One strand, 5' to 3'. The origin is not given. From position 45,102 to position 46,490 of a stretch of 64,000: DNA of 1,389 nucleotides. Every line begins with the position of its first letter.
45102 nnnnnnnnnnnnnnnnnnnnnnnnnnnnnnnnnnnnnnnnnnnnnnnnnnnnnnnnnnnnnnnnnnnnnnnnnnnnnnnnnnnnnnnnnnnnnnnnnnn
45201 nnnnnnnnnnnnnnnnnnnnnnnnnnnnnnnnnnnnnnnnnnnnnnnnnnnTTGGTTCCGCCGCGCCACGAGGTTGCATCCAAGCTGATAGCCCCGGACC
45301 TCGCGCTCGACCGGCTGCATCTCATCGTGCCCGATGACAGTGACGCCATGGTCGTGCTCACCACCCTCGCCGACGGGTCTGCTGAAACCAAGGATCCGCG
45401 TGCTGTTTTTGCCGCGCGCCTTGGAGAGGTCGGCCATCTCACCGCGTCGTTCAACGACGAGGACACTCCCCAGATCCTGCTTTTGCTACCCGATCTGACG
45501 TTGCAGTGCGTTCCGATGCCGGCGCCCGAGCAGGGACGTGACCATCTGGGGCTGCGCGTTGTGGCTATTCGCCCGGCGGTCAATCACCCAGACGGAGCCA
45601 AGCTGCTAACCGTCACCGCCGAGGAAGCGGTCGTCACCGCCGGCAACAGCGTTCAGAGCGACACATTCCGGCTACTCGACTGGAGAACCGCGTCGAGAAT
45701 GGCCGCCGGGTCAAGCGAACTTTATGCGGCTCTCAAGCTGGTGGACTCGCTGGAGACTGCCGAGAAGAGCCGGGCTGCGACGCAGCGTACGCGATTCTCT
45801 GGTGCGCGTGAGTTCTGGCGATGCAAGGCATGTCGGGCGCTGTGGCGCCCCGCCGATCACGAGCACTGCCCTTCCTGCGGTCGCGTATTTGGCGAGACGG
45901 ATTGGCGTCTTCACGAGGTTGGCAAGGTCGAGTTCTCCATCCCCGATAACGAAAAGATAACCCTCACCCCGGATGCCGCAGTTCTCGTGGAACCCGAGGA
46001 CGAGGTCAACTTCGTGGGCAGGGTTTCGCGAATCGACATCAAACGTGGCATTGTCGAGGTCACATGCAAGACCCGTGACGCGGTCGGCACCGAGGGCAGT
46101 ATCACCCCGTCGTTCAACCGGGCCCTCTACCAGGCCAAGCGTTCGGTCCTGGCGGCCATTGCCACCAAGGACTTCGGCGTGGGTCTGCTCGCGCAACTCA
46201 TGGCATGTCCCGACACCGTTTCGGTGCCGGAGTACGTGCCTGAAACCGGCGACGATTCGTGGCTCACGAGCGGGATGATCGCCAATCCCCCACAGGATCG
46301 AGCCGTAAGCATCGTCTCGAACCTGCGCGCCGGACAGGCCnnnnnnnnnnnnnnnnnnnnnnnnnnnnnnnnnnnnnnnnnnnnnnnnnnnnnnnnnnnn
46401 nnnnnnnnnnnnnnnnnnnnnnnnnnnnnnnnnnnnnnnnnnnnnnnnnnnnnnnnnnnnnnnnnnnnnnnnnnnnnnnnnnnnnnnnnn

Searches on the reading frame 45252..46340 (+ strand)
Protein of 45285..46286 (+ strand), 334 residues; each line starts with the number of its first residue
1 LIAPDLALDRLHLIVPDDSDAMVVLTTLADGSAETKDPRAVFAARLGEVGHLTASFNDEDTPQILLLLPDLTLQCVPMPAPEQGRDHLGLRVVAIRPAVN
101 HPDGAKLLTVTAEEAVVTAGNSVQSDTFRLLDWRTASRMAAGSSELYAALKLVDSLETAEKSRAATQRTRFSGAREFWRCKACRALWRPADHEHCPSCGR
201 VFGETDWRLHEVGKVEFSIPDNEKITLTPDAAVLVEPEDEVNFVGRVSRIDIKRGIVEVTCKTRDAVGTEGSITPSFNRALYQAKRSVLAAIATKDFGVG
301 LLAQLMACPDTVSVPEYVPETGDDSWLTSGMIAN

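Call 18: find_related_loci(query=A2, collection=genome_contigs, flank=10000)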
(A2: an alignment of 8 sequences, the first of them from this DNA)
Query A2 (331 aa) in genome_contigs; peptide patterns used: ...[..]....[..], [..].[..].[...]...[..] (x = any residue, [..] = any of these).
379 stretches matched a pattern; 103 encode a relative of the query (tblastn E <= 1e-3); the best 80 are kept; 80 distinct loci.
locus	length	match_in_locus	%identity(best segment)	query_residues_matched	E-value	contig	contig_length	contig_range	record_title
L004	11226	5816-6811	81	1-331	0e+0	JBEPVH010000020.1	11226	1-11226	MAG: bacterium isolate 22E.semibin_refined.006_sub NODE_5203_length_11226_cov_5.059261:0-11226, whole genome shotgun seq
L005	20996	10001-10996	68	1-331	3e-147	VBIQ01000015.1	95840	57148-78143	MAG: Chloroflexi bacterium isolate CF_134 14_0927_12_20cm_scaffold_38, whole genome shotgun sequence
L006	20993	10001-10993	67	1-331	5e-147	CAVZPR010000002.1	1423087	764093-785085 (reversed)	MAG: Candidatus Dormibacteraeota bacterium isolate MFD09603.bin.2.40 genome assembly, contig: contig_18431, whole genome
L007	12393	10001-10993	67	1-331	3e-146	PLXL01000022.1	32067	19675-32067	MAG: Candidatus Dormiibacterota bacterium isolate palsa_874 73.20120700_P3D.45_contig_2109, whole genome shotgun sequenc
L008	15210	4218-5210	69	1-331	4e-146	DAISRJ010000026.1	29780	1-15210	MAG TPA_asm: Candidatus Dormiibacterota bacterium isolate CTOTU10828 NODE_66_length_29780_cov_8.119495, whole genome sho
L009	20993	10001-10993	67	1-331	9e-146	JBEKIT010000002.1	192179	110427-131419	MAG: Candidatus Dormibacteria bacterium isolate SPRUCE 306 SPRUCE_306_2, whole genome shotgun sequence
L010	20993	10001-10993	67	1-331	1e-145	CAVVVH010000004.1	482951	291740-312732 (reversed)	MAG: Candidatus Dormibacteraeota bacterium isolate MFD04580.bin.2.77 genome assembly, contig: contig_15891, whole genome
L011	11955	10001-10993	69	1-331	8e-146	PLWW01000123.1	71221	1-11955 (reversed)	MAG: Candidatus Dormiibacterota bacterium isolate palsa_875 73.20120700_P3D.68_contig_10808, whole genome shotgun sequen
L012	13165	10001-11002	66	1-331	2e-145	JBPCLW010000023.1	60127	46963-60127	MAG: Candidatus Dormibacteria bacterium isolate TH_ant_mag_88 S1Ck127_6558291_flag_0_multi_29.9902_len_60127, whole geno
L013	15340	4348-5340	67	1-331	3e-145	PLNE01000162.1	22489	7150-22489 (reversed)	MAG: Candidatus Dormiibacterota bacterium isolate fen_879 73.20120800_E2D.47_contig_31000, whole genome shotgun sequence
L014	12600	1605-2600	68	1-331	3e-145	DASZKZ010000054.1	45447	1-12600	MAG TPA_asm: Candidatus Dormiibacterota bacterium isolate SMAG_U5851 k141_4456788, whole genome shotgun sequence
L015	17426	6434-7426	66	1-331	7e-145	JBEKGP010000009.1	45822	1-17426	MAG: Candidatus Dormibacteria bacterium isolate SPRUCE 256 SPRUCE_256_9, whole genome shotgun sequence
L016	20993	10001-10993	67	1-331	6e-145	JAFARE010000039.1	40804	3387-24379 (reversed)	MAG: Candidatus Dormiibacterota bacterium isolate CP_BM_ER_82 BM_ER_k147_3916945, whole genome shotgun sequence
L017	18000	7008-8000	68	1-331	6e-145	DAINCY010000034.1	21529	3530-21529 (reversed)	MAG TPA_asm: Candidatus Dormiibacterota bacterium isolate CTOTU41359 NODE_1575_length_21529_cov_7.493108, whole genome s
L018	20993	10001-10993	67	1-331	2e-145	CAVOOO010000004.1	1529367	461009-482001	MAG: uncultured Chloroflexia bacterium isolate MFD00082.bin.2.3 genome assembly, contig: contig_1676, whole genome shotg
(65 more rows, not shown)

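Call 36: search_protein_representatives(protein=window:45348-46286:+)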
Query: 313 residues. Proteins with E-value up to 0.001 (for the whole library): 19; up to 1e-10: 12; up to 1e-30: 7. The best 19 are listed.
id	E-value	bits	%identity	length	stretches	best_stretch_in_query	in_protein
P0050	1.4e-127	441.3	65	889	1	1-312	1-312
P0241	1.3e-97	342.8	67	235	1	1-235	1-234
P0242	5.7e-79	281.6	70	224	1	55-236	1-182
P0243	3.3e-64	233.2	65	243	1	5-171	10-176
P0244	1.9e-37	145.3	66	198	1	196-313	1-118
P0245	1.1e-34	136.3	69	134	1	86-179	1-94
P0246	7.4e-33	130.2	56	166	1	1-123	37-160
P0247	1.1e-27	113.2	31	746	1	12-310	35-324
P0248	1.2e-23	100.0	27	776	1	6-312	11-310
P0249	4.1e-21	91.7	59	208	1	41-121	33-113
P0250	3.9e-19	85.2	52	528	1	213-313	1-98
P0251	3.0e-12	62.6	58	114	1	1-70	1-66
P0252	1.9e-08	50.1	39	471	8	76-114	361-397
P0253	2.4e-08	49.8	35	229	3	37-107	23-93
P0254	7.4e-07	44.9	42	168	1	58-170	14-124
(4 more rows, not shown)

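Call 38: find_encoding_contigs(protein=P0247, flank=8000, max_places=2)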
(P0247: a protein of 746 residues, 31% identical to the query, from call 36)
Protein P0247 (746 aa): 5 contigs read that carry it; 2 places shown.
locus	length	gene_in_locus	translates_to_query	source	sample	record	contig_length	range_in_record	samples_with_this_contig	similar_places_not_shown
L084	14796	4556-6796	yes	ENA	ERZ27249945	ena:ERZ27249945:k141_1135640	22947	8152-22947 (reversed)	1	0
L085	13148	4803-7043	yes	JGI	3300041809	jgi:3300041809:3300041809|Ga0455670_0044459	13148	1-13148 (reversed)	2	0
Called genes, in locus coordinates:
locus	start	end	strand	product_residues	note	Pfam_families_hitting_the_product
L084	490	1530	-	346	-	PF01757:Acyl_transf_3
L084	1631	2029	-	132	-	-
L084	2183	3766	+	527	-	PF00437:T2SSE, PF27713:UCP018868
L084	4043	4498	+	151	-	PF00990:GGDEF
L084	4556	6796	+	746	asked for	PF04851:ResIII (weak), PF13086:AAA_11, PF13604:AAA_30 (weak), PF00270:DEAD (weak), PF00580:UvrD-helicase (weak), PF13245:AAA_19, PF13086:AAA_11, PF13087:AAA_12, +1 more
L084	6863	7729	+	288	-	-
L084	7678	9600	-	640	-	PF13449:Phytase-like (faint), PF08450:SGL (faint), PF25021:TEN_NHL (faint), PF01436:NHL (faint), PF22807:TrAA12 (faint)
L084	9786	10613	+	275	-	-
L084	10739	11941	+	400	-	PF00072:Response_reg, PF01656:CbiA (weak), PF09140:MipZ (faint), PF10609:ParA, PF13614:AAA_31 (faint)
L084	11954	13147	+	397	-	PF09594:GT87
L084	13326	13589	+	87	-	-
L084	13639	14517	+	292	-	PF05443:ROS_MUCR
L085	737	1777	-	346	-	PF01757:Acyl_transf_3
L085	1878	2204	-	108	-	-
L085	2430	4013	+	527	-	PF00437:T2SSE, PF27713:UCP018868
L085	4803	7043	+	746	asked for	PF04851:ResIII (weak), PF13086:AAA_11, PF13604:AAA_30 (weak), PF00270:DEAD (weak), PF00580:UvrD-helicase (weak), PF13245:AAA_19, PF13086:AAA_11, PF13087:AAA_12, +1 more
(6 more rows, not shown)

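Call 39: find_encoding_contigs(protein=P0248, flank=8000, max_places=2)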
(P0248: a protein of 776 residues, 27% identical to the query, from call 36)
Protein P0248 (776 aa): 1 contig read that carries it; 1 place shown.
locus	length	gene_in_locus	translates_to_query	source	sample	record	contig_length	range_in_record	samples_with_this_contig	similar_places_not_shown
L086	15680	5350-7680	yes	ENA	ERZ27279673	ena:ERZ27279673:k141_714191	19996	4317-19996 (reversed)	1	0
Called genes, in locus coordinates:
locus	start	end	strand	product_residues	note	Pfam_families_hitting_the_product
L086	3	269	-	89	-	?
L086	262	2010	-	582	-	PF01590:GAF (weak), PF13492:GAF_3 (weak), PF13185:GAF_2, PF07228:SpoIIE, PF13581:HATPase_c_2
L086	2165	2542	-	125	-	-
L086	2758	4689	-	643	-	-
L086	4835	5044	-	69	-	-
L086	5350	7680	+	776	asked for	PF04851:ResIII (weak), PF13086:AAA_11, PF13191:AAA_16 (faint), PF13245:AAA_19, PF13604:AAA_30, PF01443:Viral_helicase1 (faint), PF13086:AAA_11, PF13087:AAA_12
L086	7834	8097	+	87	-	-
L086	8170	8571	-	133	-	-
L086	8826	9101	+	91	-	-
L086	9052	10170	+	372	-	-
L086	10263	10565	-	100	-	-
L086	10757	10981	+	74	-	-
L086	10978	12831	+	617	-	PF00239:Resolvase, PF07508:Recombinase, PF13408:Zn_ribbon_recom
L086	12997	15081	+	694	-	PF17990:LodA_N, PF18417:LodA_C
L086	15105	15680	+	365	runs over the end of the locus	PF01266:DAO (faint), PF01494:FAD_binding_3 (faint), PF04820:Trp_halogenase (faint)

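Call 51: predict_structure(alignment_id=A3)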
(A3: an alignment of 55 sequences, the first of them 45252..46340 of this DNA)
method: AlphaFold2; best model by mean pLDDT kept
length: 363 residues; sequences in the alignment: 55
mean_pLDDT: 90.4   pTM: 0.77
mean pLDDT of the five models: 90.4, 88.4, 88.0, 86.2, 84.6
residues with pLDDT >= 90: 271; 70-90: 70; 50-70: 9; < 50: 13
segments of 3 or more residues with pLDDT < 50: 1-13
pLDDT, mean of each block of 10 residues (from residue 1): 37 70 97 93 79 94 92 92 96 93 96 89 95 94 94 97 96 91 97 95 95 93 97 95 95 96 98 94 93 93 94 93 84 75 87 85 77
secondary structure, 60 per line:
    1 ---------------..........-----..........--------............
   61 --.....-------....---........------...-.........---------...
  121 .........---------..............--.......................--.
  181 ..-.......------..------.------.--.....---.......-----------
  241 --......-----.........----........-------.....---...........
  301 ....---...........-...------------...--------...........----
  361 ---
elements in order: E16-25 H31-40 H49-60 E63-67 E75-78 E82-89 E100-108 E118-129 H139-152 H155-177 E180-182 E184-190 H215-219 E223-229 E243-248 E254-262 E267-274 E282-286 H290-304 H308-318 H346-356

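Call 62: fold_search(model_id=the predicted structure, library=pdb)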
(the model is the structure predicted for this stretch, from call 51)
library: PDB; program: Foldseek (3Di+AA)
matches with E <= 10: 1099; with E <= 0.001: 0
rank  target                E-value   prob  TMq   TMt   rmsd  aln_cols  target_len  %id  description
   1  6ywe_C                3.2e-03  0.11  0.09  0.10  26.6       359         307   10  The structure of the mitoribosome from Neurospora crassa in the P/E tRNA bound state (released 2020-11-11)
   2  4v47_AB               5.2e-03  0.82  0.13  0.26  14.9       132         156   11  Real space refined coordinates of the 30S and 50S subunits fitted into the low resolution cryo-EM map of the EF-G.GTP (released 2014-07-09)
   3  8hm0_A                8.7e-03  0.51  0.18  0.08  20.1       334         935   11  F8-A22-E4 complex of MPXV in trimeric form (released 2023-05-31)
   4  4b3f                  9.8e-03  0.94  0.24  0.16   8.8       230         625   12  crystal structure of Ighmbp2 helicase (released 2012-09-26)
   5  8hg1_A                1.3e-02  0.18  0.14  0.06  25.8       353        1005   10  The structure of MPXV polymerase holoenzyme in replicating state (released 2022-12-21)
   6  9k9r_A                1.7e-02  0.44  0.18  0.07  20.3       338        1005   11  MPXV DNA polymerase in complex with primer/5U template DNA (released 2025-03-05)
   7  4nbg_A                2.0e-02  0.07  0.11  0.10  25.2       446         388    9  Oxygenase with Gln282 replaced by Tyr and ferredoxin complex of carbazole 1,9a-dioxygenase (released 2014-03-26)
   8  4b3g_A                2.1e-02  0.95  0.21  0.14   7.0       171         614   12  crystal structure of Ighmbp2 helicase in complex with RNA (released 2012-09-26)
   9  5n2h                  2.5e-02  0.33  0.17  0.07  19.9       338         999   11  Structure of the E9 DNA polymerase exonuclease deficient mutant (D166A+E168A) from vaccinia virus (released 2017-11-29)
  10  8hlz_A                2.8e-02  0.16  0.15  0.07  25.9       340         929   10  F8-A22-E4 complex of MPXV in hexameric form (released 2023-05-31)
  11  4b3g_B                3.1e-02  0.91  0.21  0.14   6.7       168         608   11  crystal structure of Ighmbp2 helicase in complex with RNA (released 2012-09-26)
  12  8wpe_A                3.1e-02  0.28  0.16  0.07  19.6       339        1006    9  Structure of monkeypox virus polymerase complex F8-A22-E4-H5 (tag-free A22) with exogenous DNA (released 2023-11-29)
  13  5lug_D                3.1e-02  0.09  0.10  0.15  23.8       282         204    8  Crystal structure of human Spindlin-2B protein in complex with ART(M3L)QTA(2MR)KS peptide (released 2017-09-20)
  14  5v7q_D                3.5e-02  0.09  0.10  0.16  26.4       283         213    9  Cryo-EM structure of the large ribosomal subunit from Mycobacterium tuberculosis bound with a potent linezolid analog (released 2017-09-20)
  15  4nbb_A                3.7e-02  0.06  0.08  0.07  23.4       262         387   11  Carbazole- and oxygen-bound oxygenase with Ile262 replaced by Val and ferredoxin complex of carbazole 1,9a-dioxygenase (released 2014-03-26)
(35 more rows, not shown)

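Call 64: fold_search(model_id=the predicted structure, library=viral)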
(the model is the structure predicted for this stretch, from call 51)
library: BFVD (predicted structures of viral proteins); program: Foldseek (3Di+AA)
matches with E <= 10: 1121; with E <= 0.001: 2
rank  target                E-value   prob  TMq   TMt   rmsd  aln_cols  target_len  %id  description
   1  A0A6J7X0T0            6.1e-06  1.00  0.19  0.16  20.9       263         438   11  Uncharacterized protein [uncultured Caudovirales phage]
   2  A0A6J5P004            1.2e-04  1.00  0.23  0.11   5.1       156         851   13  Uncharacterized protein [uncultured Caudovirales phage]
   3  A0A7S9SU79            1.7e-03  0.97  0.17  0.17  19.7       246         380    8  Uncharacterized protein [Virus NIOZ-UU159]
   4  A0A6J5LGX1            3.6e-03  0.98  0.19  0.10  15.3       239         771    7  Uncharacterized protein [uncultured Caudovirales phage]
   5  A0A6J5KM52            4.8e-03  1.00  0.18  0.05   4.8       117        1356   11  Collagen triple helix repeat [uncultured Caudovirales phage]
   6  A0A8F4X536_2          4.8e-03  0.41  0.19  0.09  22.6       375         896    7  (no name in the UniProt tables at hand)
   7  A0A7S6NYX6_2          5.7e-03  0.33  0.15  0.07  23.9       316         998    9  (no name in the UniProt tables at hand)
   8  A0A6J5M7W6            6.1e-03  1.00  0.18  0.22   4.7       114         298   10  Collagen triple helix repeat [uncultured Caudovirales phage]
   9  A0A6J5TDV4            6.4e-03  0.35  0.15  0.14  21.9       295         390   10  Uncharacterized protein [uncultured Caudovirales phage]
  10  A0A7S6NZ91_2          6.8e-03  0.30  0.14  0.08  23.8       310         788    9  Peptidase S74 domain-containing protein [Bathycoccus sp. RCC716 virus 2]
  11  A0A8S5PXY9            9.1e-03  0.38  0.15  0.20  19.9       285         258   10  Tail fiber protein [Podoviridae sp. ctIlO27]
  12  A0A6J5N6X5            9.6e-03  0.98  0.15  0.06  24.6       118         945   13  Collagen triple helix repeat [uncultured Caudovirales phage]
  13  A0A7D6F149            9.6e-03  0.66  0.18  0.06  11.9       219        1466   15  Putative helicase (Fragment) [Leveillula taurica associated alphamesonivirus 1]
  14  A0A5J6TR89            1.0e-02  0.09  0.09  0.11  22.6       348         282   12  Uncharacterized protein [Streptomyces phage Gilgamesh]
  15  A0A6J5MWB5            1.1e-02  1.00  0.19  0.11   4.5       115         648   11  Collagen triple helix repeat [uncultured Caudovirales phage]
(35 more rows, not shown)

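Call 96: find_related_loci(query=A2, collection=viral_contigs, flank=5000)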
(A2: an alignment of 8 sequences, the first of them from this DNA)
Query A2 (331 aa) in viral_contigs; peptide patterns used: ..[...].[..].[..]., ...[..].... (x = any residue, [..] = any of these).
34 stretches matched a pattern, but none encodes a relative of the query by tblastn (E <= 1e-3).

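Call 97: search_dna_similar(query=window:45285-46286:+, collection=plasmids, mode=protein, max_rows=5)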
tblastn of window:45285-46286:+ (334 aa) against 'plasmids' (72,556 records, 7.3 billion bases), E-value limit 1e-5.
No match.

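Call 98: search_dna_similar(query=window:45285-46286:+, collection=phages, mode=protein, max_rows=5)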
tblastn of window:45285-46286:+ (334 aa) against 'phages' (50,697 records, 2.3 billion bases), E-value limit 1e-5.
No match.
